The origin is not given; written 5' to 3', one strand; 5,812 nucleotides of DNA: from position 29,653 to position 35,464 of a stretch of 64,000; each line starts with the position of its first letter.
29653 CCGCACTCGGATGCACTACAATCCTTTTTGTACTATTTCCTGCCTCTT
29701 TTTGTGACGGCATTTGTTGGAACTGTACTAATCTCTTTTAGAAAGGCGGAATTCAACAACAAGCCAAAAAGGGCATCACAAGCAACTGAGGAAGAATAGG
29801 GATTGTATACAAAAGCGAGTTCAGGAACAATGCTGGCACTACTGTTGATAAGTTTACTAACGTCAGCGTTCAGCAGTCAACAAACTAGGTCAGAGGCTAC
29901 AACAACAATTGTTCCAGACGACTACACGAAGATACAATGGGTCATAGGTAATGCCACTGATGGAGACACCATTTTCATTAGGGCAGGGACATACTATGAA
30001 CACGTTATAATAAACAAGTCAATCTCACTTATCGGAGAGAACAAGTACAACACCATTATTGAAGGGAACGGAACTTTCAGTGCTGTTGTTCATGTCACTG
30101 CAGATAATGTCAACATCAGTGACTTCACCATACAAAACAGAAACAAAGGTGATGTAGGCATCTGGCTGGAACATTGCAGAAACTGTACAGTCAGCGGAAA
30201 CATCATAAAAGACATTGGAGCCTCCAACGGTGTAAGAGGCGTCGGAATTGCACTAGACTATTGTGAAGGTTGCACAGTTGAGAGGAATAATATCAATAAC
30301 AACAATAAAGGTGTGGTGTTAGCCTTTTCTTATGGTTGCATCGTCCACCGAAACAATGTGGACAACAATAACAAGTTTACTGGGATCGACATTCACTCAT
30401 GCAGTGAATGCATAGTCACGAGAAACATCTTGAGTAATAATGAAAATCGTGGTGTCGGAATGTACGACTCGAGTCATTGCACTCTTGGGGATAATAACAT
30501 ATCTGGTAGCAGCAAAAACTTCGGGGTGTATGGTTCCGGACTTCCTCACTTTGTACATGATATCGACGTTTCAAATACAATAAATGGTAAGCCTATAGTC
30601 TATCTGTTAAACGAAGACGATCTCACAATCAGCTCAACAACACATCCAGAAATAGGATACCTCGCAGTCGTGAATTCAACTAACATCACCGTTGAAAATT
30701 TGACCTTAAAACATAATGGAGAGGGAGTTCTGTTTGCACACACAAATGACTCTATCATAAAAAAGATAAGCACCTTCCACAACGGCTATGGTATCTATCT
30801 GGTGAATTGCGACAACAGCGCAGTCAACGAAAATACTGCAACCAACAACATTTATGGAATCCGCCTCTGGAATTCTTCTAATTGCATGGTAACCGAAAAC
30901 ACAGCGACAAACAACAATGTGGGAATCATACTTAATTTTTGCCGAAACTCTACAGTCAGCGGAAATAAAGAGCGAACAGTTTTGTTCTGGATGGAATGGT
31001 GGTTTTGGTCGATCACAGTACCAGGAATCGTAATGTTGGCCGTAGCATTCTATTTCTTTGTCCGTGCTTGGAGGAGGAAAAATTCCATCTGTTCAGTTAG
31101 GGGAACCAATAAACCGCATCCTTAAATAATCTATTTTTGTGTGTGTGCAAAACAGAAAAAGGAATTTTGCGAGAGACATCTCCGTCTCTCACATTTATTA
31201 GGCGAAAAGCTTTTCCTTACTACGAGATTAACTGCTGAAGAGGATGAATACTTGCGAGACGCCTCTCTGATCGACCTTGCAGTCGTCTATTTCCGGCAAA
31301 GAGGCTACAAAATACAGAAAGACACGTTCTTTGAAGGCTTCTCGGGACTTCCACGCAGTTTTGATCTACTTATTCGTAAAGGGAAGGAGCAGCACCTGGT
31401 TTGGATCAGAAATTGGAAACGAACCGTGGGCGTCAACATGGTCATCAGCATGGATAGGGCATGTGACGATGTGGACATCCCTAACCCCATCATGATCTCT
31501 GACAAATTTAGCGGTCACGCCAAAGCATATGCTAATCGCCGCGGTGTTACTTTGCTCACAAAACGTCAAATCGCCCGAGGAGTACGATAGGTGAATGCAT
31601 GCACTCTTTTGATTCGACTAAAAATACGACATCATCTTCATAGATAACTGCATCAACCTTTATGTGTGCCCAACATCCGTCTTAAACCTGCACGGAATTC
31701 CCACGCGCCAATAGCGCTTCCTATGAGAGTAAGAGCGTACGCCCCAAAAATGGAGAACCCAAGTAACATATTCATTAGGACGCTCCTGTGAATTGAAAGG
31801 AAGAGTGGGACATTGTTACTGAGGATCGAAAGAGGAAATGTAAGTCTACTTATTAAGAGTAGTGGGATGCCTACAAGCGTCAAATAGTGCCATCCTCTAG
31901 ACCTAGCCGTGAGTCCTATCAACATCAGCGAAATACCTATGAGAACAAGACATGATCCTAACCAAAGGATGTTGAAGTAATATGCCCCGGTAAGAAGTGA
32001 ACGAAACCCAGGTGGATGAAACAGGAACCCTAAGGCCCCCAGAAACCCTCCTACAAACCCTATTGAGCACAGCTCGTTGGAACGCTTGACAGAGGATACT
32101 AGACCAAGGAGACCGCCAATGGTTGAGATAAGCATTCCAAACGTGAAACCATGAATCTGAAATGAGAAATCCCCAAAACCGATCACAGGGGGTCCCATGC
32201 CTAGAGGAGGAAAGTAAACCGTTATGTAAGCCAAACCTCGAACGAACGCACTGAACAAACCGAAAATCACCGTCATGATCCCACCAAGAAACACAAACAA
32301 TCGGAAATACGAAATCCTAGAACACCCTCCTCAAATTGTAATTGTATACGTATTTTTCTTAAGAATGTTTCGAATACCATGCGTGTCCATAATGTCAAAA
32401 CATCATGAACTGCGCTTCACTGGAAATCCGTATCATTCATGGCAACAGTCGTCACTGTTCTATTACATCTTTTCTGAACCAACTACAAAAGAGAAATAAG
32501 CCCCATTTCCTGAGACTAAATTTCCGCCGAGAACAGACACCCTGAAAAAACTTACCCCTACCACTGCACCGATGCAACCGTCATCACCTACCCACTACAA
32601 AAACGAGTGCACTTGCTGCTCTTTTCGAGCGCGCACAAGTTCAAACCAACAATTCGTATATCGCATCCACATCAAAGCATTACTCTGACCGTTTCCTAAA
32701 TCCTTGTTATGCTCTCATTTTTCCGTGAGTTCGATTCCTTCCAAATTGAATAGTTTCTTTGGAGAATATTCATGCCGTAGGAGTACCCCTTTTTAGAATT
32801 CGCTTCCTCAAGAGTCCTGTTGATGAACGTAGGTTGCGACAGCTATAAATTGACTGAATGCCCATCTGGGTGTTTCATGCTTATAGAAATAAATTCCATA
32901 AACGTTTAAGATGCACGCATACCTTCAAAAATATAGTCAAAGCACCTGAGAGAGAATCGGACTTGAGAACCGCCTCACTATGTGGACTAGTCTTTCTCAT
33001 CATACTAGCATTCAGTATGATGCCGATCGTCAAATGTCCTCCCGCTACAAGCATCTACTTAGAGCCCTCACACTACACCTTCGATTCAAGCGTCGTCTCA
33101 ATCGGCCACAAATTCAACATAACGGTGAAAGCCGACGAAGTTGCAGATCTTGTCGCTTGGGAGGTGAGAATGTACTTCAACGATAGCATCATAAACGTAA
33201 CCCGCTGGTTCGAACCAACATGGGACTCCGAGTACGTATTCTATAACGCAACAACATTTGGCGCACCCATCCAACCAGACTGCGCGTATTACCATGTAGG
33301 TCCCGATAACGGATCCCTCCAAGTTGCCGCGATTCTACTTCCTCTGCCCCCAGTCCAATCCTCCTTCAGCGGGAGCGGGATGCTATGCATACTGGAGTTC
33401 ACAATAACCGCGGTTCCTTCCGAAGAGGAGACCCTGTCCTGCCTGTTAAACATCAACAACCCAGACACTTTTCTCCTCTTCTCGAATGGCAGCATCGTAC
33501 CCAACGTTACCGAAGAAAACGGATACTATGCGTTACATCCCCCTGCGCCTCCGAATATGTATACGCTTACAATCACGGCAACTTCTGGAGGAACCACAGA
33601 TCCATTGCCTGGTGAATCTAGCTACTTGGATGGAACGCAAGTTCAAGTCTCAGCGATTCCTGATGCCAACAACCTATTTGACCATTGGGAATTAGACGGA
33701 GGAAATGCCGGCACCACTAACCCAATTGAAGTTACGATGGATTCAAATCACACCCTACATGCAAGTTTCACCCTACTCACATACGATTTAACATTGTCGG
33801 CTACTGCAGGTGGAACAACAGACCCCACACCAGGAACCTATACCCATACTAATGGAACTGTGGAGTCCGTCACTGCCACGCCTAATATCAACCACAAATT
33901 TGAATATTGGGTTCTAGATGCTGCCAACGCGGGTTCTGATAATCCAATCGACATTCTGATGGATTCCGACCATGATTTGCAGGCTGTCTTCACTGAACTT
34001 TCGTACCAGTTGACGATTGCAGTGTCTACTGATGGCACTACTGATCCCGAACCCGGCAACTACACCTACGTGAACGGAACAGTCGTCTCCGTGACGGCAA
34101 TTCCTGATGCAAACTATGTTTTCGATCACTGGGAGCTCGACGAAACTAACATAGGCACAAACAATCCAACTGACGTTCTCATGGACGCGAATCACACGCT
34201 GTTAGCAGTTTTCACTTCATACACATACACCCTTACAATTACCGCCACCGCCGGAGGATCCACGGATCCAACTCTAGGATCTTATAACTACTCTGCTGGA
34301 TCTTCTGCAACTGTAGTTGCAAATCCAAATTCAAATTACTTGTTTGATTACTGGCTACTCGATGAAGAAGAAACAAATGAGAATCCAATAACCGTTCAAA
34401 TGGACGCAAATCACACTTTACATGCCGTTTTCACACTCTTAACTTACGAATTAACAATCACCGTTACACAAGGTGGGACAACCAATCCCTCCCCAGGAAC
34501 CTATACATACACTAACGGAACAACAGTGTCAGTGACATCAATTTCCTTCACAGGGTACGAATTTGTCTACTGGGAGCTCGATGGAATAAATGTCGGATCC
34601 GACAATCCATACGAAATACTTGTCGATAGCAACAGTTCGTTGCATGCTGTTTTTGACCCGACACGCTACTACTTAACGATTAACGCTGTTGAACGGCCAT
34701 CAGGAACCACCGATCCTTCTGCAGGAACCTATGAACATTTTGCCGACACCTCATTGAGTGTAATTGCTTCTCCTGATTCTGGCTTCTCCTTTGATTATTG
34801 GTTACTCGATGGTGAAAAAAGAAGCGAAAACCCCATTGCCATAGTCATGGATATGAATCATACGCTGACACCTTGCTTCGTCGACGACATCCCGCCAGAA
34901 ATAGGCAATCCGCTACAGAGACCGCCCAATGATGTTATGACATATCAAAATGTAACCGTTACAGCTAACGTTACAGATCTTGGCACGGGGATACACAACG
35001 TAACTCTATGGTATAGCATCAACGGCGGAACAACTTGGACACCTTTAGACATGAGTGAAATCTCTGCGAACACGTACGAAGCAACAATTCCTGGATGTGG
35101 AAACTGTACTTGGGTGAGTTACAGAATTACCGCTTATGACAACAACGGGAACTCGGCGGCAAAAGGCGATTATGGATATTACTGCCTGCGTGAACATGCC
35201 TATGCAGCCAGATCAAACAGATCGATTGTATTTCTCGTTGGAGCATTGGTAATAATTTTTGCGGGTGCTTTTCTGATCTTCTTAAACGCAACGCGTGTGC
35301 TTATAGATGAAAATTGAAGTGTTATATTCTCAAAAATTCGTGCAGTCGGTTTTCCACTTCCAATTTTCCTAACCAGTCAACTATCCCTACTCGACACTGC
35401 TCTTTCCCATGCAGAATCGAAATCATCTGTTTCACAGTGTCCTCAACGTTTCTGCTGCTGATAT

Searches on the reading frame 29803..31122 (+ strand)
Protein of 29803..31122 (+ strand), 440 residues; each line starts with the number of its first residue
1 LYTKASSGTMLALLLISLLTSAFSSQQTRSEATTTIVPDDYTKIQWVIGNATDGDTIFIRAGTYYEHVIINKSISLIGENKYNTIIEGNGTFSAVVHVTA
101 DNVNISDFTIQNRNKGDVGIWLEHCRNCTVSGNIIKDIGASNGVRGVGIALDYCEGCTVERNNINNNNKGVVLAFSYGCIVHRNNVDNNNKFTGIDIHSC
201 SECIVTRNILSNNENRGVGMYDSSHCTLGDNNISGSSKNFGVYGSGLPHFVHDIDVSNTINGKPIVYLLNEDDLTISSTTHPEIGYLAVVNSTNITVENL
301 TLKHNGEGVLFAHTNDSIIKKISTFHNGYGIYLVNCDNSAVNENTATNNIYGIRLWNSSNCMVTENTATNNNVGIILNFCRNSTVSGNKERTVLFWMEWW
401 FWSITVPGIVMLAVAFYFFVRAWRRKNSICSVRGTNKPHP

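Call 104: search_protein_families(library=pfam, proteins=[window:29803-31122:+], max_evalue=0.00001)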
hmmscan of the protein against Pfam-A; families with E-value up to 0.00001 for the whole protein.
window:29803-31122:+ (440 aa): 2 families
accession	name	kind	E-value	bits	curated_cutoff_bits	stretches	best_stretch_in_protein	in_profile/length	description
PF05048.19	NosD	-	5.4e-28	98.3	23.6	2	265-389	18-145/212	Periplasmic copper-binding protein (NosD)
PF13229.12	Beta_helix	-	6.6e-25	88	25.9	2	97-244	4-146/158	Right handed beta helix region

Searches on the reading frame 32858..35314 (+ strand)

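Call 104: search_protein_families(library=pfam, proteins=[window:32858-35314:+], max_evalue=0.00001)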
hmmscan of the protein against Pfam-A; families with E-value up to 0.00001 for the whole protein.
window:32858-35314:+ (819 aa): 2 families
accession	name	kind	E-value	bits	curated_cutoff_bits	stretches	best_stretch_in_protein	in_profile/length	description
PF18998.6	Flg_new_2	-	1.3e-59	198.5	23.6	5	457-526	1-70/73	Divergent InlB B-repeat domain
PF17481.7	Phage_sheath_domII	-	8e-07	29.9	31.4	0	455-538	10-56/98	Phage tail sheath protein beta-sandwich domain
